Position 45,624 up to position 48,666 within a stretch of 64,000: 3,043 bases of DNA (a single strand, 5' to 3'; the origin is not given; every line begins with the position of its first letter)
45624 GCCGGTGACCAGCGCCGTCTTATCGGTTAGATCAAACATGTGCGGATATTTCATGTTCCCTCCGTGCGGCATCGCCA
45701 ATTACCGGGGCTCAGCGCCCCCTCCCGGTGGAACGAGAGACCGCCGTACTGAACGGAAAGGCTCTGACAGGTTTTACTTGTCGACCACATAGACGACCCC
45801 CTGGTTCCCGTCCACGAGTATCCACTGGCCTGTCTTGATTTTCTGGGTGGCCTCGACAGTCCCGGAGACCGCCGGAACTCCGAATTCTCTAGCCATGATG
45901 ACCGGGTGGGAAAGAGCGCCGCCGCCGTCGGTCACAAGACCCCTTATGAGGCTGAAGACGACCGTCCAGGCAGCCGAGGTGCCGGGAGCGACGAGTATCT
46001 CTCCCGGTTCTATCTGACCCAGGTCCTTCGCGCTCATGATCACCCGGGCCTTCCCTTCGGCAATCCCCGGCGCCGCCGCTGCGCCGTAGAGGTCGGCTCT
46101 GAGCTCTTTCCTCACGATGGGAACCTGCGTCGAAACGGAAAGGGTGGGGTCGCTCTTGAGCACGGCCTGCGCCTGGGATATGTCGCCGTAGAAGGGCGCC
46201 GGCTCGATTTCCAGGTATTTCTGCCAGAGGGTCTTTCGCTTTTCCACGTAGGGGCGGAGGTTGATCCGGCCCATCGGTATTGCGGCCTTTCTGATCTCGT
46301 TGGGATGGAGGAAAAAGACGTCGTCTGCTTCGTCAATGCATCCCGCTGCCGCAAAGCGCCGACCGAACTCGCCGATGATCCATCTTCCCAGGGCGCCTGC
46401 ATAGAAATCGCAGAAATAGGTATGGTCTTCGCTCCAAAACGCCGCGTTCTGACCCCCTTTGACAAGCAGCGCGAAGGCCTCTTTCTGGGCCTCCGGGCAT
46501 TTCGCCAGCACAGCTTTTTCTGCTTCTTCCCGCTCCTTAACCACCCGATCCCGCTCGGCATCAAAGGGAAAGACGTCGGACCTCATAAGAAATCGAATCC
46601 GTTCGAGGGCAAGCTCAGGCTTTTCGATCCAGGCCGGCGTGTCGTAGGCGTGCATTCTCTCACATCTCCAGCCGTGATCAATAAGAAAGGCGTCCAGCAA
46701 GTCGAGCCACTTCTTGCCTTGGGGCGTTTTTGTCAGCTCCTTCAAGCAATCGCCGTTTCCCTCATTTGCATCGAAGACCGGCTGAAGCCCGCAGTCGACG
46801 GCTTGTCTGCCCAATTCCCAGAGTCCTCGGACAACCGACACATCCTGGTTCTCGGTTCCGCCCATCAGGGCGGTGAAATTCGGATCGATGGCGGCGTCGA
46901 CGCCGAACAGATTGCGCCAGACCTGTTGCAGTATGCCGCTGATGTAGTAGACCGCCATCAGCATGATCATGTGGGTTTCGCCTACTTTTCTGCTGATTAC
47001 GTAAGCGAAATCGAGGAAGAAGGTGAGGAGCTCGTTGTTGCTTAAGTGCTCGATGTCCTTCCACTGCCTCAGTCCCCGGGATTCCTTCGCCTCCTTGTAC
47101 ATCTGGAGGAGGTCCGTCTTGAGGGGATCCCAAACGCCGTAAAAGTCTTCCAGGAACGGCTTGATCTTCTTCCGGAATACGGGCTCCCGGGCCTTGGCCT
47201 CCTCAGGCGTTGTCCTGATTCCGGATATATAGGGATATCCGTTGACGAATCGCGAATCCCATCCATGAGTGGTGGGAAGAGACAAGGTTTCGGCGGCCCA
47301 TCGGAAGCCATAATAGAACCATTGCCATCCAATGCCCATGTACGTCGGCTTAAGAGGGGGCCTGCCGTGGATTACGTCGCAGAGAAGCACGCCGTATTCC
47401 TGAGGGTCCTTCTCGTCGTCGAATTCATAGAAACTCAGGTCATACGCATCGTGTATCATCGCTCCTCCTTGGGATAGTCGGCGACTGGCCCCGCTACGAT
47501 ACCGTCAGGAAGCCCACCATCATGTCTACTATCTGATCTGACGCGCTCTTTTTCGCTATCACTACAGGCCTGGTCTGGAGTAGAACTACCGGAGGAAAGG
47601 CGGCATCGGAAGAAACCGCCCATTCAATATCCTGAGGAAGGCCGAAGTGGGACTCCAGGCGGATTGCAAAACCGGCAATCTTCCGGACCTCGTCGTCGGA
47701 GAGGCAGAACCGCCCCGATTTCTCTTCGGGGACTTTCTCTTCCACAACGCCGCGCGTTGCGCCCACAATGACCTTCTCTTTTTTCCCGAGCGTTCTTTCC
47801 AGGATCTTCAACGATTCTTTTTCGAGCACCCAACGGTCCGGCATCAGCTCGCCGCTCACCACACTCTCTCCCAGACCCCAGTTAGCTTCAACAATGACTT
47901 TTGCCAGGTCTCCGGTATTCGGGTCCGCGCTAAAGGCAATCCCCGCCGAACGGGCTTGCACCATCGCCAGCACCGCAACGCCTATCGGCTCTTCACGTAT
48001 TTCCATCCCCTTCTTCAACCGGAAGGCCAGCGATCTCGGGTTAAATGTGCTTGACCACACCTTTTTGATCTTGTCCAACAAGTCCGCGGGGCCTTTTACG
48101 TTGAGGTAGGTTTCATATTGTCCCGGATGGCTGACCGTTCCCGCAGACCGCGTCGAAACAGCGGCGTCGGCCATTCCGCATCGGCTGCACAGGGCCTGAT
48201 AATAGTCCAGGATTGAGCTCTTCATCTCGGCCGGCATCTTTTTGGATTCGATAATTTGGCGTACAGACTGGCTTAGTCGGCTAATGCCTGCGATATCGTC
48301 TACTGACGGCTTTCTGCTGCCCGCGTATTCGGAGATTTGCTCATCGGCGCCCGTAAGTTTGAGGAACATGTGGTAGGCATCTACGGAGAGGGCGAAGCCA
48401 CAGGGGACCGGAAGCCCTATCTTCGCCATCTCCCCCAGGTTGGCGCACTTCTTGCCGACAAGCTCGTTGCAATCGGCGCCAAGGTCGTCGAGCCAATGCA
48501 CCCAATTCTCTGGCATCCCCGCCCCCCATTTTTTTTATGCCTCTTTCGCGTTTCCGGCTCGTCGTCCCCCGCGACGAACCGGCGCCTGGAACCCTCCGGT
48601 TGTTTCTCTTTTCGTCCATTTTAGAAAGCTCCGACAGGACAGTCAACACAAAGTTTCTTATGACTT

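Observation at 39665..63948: Unrecognised combination: split PEP-synthase-like kinase, biotin-less carboxyltransferase, UbiX without UbiD, twin UPF0261 proteins and an OYE reductase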

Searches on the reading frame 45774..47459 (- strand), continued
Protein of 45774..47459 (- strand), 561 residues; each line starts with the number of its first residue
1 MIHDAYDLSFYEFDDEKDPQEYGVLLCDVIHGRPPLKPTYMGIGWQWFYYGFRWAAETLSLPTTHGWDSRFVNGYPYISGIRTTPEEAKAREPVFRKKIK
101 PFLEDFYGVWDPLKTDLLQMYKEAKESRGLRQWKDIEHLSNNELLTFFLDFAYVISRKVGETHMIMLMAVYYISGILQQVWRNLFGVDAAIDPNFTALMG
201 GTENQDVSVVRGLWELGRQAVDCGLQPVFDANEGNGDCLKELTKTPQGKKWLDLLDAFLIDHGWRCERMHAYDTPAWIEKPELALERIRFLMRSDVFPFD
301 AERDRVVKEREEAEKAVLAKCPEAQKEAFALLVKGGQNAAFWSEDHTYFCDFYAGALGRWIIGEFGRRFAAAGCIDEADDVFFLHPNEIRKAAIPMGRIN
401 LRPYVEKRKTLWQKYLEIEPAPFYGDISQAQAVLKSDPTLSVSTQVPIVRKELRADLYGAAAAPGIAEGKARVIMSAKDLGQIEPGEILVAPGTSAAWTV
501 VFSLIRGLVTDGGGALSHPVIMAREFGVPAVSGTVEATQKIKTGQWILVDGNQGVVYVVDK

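Call 41: search_dna_similar(query=window:45774-47459:-, collection=plasmids, mode=protein, max_rows=25)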
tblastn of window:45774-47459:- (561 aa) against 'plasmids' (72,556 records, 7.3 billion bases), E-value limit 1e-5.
Records with a match: 219; places in all: 251; records where one place covers at least 80% of the query: 4.
Best place of each record, by identity: <60% 219.
By first word of the organism name: Streptomyces 22; Deinococcus 17; Rhodococcus 16; Sphingobium 13; Bacillus 12; Pseudoalteromonas 12; Klebsiella 8; Rhizobium 7; Agrobacterium 6; Acinetobacter 6; and 60 more.
By predicted mobility (MOB-suite, as given by PLSDB): non-mobilizable 170; mobilizable 26; conjugative 23.
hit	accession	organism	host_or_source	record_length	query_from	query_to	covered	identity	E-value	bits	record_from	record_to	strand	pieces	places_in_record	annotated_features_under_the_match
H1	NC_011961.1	Thermomicrobium roseum DSM 5159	-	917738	7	560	99%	27.6%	9e-36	150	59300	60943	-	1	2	PEP-utilizing enzyme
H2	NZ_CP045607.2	Bacillus cereus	Whole organism,soil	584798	30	557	94%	25.4%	8e-37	154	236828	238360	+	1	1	PEP-utilizing enzyme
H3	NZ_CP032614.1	Bacillus thuringiensis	single cell,soil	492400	30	557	94%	24.8%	2e-35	149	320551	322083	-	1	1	PEP-utilizing enzyme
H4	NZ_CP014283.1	Bacillus thuringiensis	cell culture,soil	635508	30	557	94%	24.8%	2e-35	149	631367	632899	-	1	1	PEP-utilizing enzyme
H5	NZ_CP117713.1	Streptomyces sp. MMBL 11-1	marine sponge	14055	239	556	57%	26.1%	2e-10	71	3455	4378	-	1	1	rph: rifamycin-inactivating phosphotransferase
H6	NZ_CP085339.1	Haladaptatus halobius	cell culture,saline soil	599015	275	561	51%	26.7%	1e-13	82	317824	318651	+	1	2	PEP/pyruvate-binding domain-containing protein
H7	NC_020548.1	Azoarcus sp. KH32C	-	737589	326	559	42%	31.2%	5e-17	93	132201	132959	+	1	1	PEP-utilizing enzyme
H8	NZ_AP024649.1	Arthrobacter sp. StoSoilB13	-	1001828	356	556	36%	36.3%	1e-15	88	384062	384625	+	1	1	none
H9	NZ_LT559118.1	Nonomuraea gerenzanensis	-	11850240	275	556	50%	25.7%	1e-14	86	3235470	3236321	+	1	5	none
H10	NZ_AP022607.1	Mycobacterium branderi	-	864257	344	558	38%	33.6%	6e-12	77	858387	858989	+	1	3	PEP/pyruvate-binding domain-containing protein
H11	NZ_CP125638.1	Rhizobium leguminosarum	Phaseolus vulgaris,Pure culture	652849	342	559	39%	33.1%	2e-20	103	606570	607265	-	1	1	PEP-utilizing enzyme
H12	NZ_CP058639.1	Rhodococcus sp. ZPP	cell culture,soil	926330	358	558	36%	35.8%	4e-15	87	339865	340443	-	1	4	PEP-utilizing enzyme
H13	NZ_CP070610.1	Rhodococcus koreensis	cell culture,rhizosphere of apple ...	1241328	358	558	36%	35.8%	7e-15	86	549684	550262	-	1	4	record has no annotation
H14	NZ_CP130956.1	Rhodococcus opacus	cell culture,Sod-podzolic soil ...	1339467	358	558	36%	35.8%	7e-15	86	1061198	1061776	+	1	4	none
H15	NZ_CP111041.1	Haladaptatus caseinilyticus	cell culture,sediment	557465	359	560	36%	35.2%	6e-16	89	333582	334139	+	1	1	PEP/pyruvate-binding domain-containing protein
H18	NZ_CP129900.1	Rhodococcus ruber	soil,bacterial genome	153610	342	560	39%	32.1%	2e-16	91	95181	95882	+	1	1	PEP-utilizing enzyme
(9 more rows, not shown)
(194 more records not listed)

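Call 42: get_annotated_region(hit=H7, flank=9000)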
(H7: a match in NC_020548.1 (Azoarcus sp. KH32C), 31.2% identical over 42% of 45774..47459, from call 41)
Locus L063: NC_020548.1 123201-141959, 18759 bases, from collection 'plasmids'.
description: Azoarcus sp. KH32C plasmid pAZKH, complete sequence
organism: Azoarcus sp. KH32C (NCBI taxid 748247)
taxonomy: Bacteria; Pseudomonadota; Betaproteobacteria; Rhodocyclales; Zoogloeaceae; Azoarcus; Azoarcus sp. KH32C
host: -; source: -; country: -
typing (MOB-suite, as given by PLSDB): mobilizable; replicon rep_cluster_432; relaxase MOBP
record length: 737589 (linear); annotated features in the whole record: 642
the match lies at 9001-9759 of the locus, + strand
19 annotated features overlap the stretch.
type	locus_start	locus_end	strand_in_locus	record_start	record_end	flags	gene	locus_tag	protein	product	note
CDS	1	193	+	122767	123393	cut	-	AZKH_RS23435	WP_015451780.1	LysE family translocator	-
CDS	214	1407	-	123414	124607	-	prpF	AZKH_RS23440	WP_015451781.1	2-methylaconitate cis-trans isomerase PrpF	GO:0019629 - propionate catabolic process, 2-methylcitrate cycle [Evidence IEA]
CDS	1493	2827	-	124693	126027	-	-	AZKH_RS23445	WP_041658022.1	tryptophan 7-halogenase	-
CDS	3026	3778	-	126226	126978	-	-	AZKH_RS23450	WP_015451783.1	DUF5602 domain-containing protein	-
CDS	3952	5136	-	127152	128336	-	-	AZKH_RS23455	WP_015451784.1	SRPBCC family protein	-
CDS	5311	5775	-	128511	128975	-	-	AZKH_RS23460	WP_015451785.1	pyridoxamine 5'-phosphate oxidase family protein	-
CDS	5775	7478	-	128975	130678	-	-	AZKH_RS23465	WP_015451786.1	sigma-54-dependent Fis family transcriptional regulator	-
CDS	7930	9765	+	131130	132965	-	-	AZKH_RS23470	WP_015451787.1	PEP-utilizing enzyme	GO:0016310 - phosphorylation [Evidence IEA]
CDS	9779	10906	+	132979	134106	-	-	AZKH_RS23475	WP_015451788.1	PEP/pyruvate-binding domain-containing protein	-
CDS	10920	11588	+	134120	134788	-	-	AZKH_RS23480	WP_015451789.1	CBS domain-containing protein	-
CDS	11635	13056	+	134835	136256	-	ppcB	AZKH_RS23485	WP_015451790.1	phenylphosphate carboxylase subunit beta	-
CDS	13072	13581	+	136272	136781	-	ppcD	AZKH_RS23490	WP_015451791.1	phenylphosphate carboxylase subunit delta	-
CDS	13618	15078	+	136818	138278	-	ppcA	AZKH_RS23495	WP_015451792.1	phenylphosphate carboxylase subunit alpha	-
CDS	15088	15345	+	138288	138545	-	ppcG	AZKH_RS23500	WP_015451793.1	phenylphosphate carboxylase subunit gamma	-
CDS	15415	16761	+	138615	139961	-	-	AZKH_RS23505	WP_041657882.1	UbiD family decarboxylase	-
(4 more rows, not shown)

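Call 43: get_annotated_region(hit=H18, flank=9000)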
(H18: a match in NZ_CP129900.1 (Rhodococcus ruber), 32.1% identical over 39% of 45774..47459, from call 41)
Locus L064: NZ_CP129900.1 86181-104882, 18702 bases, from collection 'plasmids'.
description: Rhodococcus ruber strain Y14 plasmid unnamed1, complete sequence
organism: Rhodococcus ruber (NCBI taxid 1830)
taxonomy: Bacteria; Actinomycetota; Actinomycetes; Mycobacteriales; Nocardiaceae; Rhodococcus; Rhodococcus ruber
host: -; source: soil,bacterial genome; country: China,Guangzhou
typing (MOB-suite, as given by PLSDB): conjugative; relaxase MOBF; mating-pair formation MPF_T
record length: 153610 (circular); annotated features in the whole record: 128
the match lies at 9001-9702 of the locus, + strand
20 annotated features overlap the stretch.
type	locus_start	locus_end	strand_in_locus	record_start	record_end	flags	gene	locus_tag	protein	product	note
CDS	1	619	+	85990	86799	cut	-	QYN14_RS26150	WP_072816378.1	recombinase family protein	GO:0006310 - DNA recombination [Evidence IEA]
CDS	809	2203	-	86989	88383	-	-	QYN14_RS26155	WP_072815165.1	IS1380 family transposase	-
CDS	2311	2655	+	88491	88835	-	-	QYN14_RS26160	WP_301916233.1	signal peptidase II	GO:0006508 - proteolysis [Evidence IEA]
CDS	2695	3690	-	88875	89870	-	-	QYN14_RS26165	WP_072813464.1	DUF1524 domain-containing protein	-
CDS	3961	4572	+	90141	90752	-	-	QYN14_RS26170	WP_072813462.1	HD domain-containing protein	-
CDS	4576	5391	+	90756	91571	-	-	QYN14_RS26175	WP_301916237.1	IclR family transcriptional regulator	GO:0006355 - regulation of DNA-templated transcription [Evidence IEA]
CDS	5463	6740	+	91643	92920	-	-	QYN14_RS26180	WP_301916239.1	cytochrome P450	-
CDS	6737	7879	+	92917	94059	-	-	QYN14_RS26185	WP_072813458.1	PEP/pyruvate-binding domain-containing protein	-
CDS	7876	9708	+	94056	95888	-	-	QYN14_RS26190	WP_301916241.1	PEP-utilizing enzyme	GO:0016310 - phosphorylation [Evidence IEA]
CDS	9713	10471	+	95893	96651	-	-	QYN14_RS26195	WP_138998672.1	SDR family oxidoreductase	-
CDS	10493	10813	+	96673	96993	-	-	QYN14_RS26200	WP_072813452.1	2Fe-2S iron-sulfur cluster-binding protein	-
CDS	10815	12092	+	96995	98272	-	-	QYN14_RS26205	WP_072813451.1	FAD-dependent oxidoreductase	-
CDS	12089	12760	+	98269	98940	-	-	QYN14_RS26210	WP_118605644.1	HD domain-containing protein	-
CDS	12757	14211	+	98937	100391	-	-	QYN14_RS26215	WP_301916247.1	aldehyde dehydrogenase family protein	-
CDS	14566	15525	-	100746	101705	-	-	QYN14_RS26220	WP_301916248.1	2Fe-2S iron-sulfur cluster-binding protein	-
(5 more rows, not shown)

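Call 79: search_protein_families(library=ncbifam, proteins=[L063:7930-9765:+, L064:7876-9708:+], max_evalue=1e-10)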
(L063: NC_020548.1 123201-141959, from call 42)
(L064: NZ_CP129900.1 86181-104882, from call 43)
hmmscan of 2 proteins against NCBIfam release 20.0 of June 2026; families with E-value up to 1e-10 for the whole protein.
L063:7930-9765:+ (611 aa): 21 families
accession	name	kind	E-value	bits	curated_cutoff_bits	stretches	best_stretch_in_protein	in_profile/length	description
NF006152.0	PRK08296.1-4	equivalog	0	1300.4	723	1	1-610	1-608/609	hypothetical protein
NF006153.0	PRK08296.1-5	subfamily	2.4e-243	808.9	578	1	3-610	5-606/608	hypothetical protein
NF006150.0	PRK08296.1-2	subfamily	8.3e-208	691.6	650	1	2-611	5-606/633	hypothetical protein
NF006151.0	PRK08296.1-3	equivalog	3.4e-207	689.7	693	1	1-610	5-603/604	hypothetical protein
NF004877.0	PRK06241.1-2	subfamily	1.1e-36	126.5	866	1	507-610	766-868/869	phosphoenolpyruvate synthase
NF004878.0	PRK06241.1-3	subfamily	9.8e-35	119.9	945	1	507-610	787-889/891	phosphoenolpyruvate synthase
NF041857.1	RIF_Ptrans_rph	equivalog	6e-34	117.5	999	1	508-609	763-863/864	rifamycin-inactivating phosphotransferase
NF006149.0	PRK08296.1-1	equivalog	2.9e-32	111.8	730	1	39-610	11-567/568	hypothetical protein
NF004879.0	PRK06241.1-4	equivalog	1.1e-30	106.5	976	1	508-609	767-867/868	phosphoenolpyruvate synthase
NF005057.0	PRK06464.1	equivalog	6.6e-30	103.8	598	1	507-607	357-460/798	phosphoenolpyruvate synthase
NF004881.0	PRK06241.2-2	equivalog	1.2e-29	103.3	883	1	395-610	697-890/898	phosphoenolpyruvate synthase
NF052631.1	prodigiosin_PigC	equivalog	2.3e-28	98.6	1300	1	503-609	775-881/883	prodigiosin ligase PigC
TIGR01418.1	PEP_synth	equivalog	1.1e-27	96.7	739.75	1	508-607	354-453/784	pyruvate, water dikinase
NF004880.0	PRK06241.2-1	equivalog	2.9e-27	95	972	1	508-609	736-836/837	phosphoenolpyruvate synthase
NF052632.1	undecylprod_RedH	equivalog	3.6e-27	94.7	1350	1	493-610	760-878/880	undecylprodigiosin ligase RedH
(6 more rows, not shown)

L064:7876-9708:+ (610 aa): 21 families
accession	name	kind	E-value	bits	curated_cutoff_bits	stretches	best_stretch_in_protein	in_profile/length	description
NF006150.0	PRK08296.1-2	subfamily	0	1167.9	650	1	10-609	3-606/633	hypothetical protein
NF006153.0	PRK08296.1-5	subfamily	6.3e-224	744.8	578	1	11-609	3-607/608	hypothetical protein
NF006151.0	PRK08296.1-3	equivalog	6.8e-184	612.7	693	1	12-609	6-604/604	hypothetical protein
NF006152.0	PRK08296.1-4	equivalog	7.2e-183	609.3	723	1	13-607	3-607/609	hypothetical protein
NF004877.0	PRK06241.1-2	subfamily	1.2e-32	113.1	866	1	499-609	760-869/869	phosphoenolpyruvate synthase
NF006149.0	PRK08296.1-1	equivalog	7.4e-32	110.4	730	1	341-608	301-567/568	hypothetical protein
NF004878.0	PRK06241.1-3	subfamily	9.8e-31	106.6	945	1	498-609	780-890/891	phosphoenolpyruvate synthase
NF041857.1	RIF_Ptrans_rph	equivalog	1.1e-30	106.7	999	1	498-608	755-864/864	rifamycin-inactivating phosphotransferase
NF004879.0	PRK06241.1-4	equivalog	1.3e-30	106.2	976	1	505-608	766-868/868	phosphoenolpyruvate synthase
NF005057.0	PRK06464.1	equivalog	8.3e-30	103.5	598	1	503-605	355-460/798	phosphoenolpyruvate synthase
TIGR01418.1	PEP_synth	equivalog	5.8e-29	101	739.75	1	501-604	349-452/784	pyruvate, water dikinase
NF052632.1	undecylprod_RedH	equivalog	6.9e-29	100.4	1350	1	501-609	770-879/880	undecylprodigiosin ligase RedH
NF052631.1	prodigiosin_PigC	equivalog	7.5e-29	100.2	1300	1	490-607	764-881/883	prodigiosin ligase PigC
NF004880.0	PRK06241.2-1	equivalog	4.9e-28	97.5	972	1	506-608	736-837/837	phosphoenolpyruvate synthase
NF004881.0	PRK06241.2-2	equivalog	2.3e-24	85.8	883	1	482-610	764-892/898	phosphoenolpyruvate synthase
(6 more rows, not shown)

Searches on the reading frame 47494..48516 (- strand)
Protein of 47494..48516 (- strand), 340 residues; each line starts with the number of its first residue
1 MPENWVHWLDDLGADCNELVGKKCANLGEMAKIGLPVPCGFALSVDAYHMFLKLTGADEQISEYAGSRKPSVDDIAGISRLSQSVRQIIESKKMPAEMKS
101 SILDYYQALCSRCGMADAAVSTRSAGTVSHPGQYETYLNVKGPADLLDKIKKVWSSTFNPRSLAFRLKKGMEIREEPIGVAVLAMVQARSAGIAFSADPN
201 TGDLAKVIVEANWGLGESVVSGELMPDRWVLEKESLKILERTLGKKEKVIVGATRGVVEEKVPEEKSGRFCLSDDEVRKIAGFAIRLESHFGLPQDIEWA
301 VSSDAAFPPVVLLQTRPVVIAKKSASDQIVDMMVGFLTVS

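Call 3: search_protein_families(library=pfam, proteins=[window:47494-48516:-])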
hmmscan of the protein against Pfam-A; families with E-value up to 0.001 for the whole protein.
window:47494-48516:- (340 aa): 1 family
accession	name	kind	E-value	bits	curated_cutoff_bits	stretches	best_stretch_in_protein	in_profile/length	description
PF01326.24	PPDK_N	-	4.5e-85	286.3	27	1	18-331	2-322/328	Pyruvate phosphate dikinase, AMP/ATP-binding domain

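Call 7: search_protein_families(library=ncbifam, proteins=[window:47494-48516:-], max_evalue=0.001)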
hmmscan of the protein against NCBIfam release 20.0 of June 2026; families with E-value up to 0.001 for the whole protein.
window:47494-48516:- (340 aa): 15 families
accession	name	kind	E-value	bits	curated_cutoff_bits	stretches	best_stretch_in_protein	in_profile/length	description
TIGR01418.1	PEP_synth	equivalog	9.3e-79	265.7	739.75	1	6-330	2-341/784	pyruvate, water dikinase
NF005057.0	PRK06464.1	equivalog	4.8e-78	263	598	1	3-325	4-342/798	phosphoenolpyruvate synthase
NF004878.0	PRK06241.1-3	subfamily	7e-62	209.7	945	1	4-318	3-311/891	phosphoenolpyruvate synthase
NF041857.1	RIF_Ptrans_rph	equivalog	4.1e-57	194.1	999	1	6-319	3-311/864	rifamycin-inactivating phosphotransferase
NF004877.0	PRK06241.1-2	subfamily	6.9e-57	193.4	866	1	4-319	3-313/869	phosphoenolpyruvate synthase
NF004881.0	PRK06241.2-2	equivalog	9.4e-57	192.9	883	1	18-324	17-313/898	phosphoenolpyruvate synthase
NF052631.1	prodigiosin_PigC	equivalog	1.6e-55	188.5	1300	1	18-326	14-305/883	prodigiosin ligase PigC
NF052632.1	undecylprod_RedH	equivalog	3.1e-52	177.6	1350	1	14-325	11-300/880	undecylprodigiosin ligase RedH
NF004879.0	PRK06241.1-4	equivalog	1.3e-44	152.6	976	1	10-319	9-313/868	phosphoenolpyruvate synthase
NF000283.1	RPH_KJ151292.1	equivalog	4.6e-42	144.2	1700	1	7-319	7-314/865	rifamycin-inactivating phosphotransferase Rph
NF004883.0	PRK06241.2-4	equivalog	1.8e-37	129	1063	1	17-320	29-329/928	phosphoenolpyruvate synthase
NF004880.0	PRK06241.2-1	equivalog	9.6e-30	103.2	972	1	10-237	8-229/837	phosphoenolpyruvate synthase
NF004882.0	PRK06241.2-3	equivalog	8.7e-15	53.9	850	1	17-223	9-208/827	phosphoenolpyruvate synthase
TIGR01828.1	pyru_phos_dikin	equivalog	5.7e-12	44.4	843.45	1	4-56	2-54/865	pyruvate, phosphate dikinase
NF004531.0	PRK05878.1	equivalog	2.5e-09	36.3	456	0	3-54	9-60/534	pyruvate, phosphate dikinase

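Call 17: search_solved_structures(query=window:47494-48516:-, max_evalue=0.001)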
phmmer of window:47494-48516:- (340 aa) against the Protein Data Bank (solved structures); distinct sequences matched with E-value up to 0.001: 17.
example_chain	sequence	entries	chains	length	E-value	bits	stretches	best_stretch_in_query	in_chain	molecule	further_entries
9dae_A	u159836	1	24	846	1.6e-55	192.2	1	4-316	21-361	Phosphoenolpyruvate synthase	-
8a8e_A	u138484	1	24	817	2e-54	188.6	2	69-327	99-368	Phosphoenolpyruvate synthase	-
9goj_A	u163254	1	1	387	1.1e-49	173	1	16-325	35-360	Phosphoenolpyruvate synthase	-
2ols_A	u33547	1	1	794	5.6e-46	160.8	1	1-323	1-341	Phosphoenolpyruvate synthase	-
5hv6_A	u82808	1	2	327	4.5e-38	134.8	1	16-318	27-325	Phosphoenolpyruvate synthase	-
5fbs_A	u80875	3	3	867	3.1e-37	132.1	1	16-319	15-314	Phosphoenolpyruvate synthase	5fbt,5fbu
5hv1_A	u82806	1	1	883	3.1e-37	132.1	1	16-319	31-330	Phosphoenolpyruvate synthase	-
5hv2_A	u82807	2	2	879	3.2e-37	132.1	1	16-319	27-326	Phosphoenolpyruvate synthase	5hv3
2x0s_A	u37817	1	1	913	3.2e-07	33.5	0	4-62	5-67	PYRUVATE PHOSPHATE DIKINASE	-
1dik_A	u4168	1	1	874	1.2e-06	31.6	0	4-49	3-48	PYRUVATE PHOSPHATE DIKINASE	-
2dik_A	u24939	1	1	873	1.6e-06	31.2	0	4-49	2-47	PROTEIN (PYRUVATE PHOSPHATE DIKINASE)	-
9pzl_A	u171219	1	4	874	3.4e-06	30.1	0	4-49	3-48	Pyruvate, phosphate dikinase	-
1ggo_A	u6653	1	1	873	3.8e-06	29.9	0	4-49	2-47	PROTEIN (PYRUVATE, PHOSPHATE DIKINASE)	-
1kbl_A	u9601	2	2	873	4e-06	29.9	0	4-49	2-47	PYRUVATE PHOSPHATE DIKINASE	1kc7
1vbg_A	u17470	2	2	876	1.8e-05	27.7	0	16-51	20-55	pyruvate,orthophosphate dikinase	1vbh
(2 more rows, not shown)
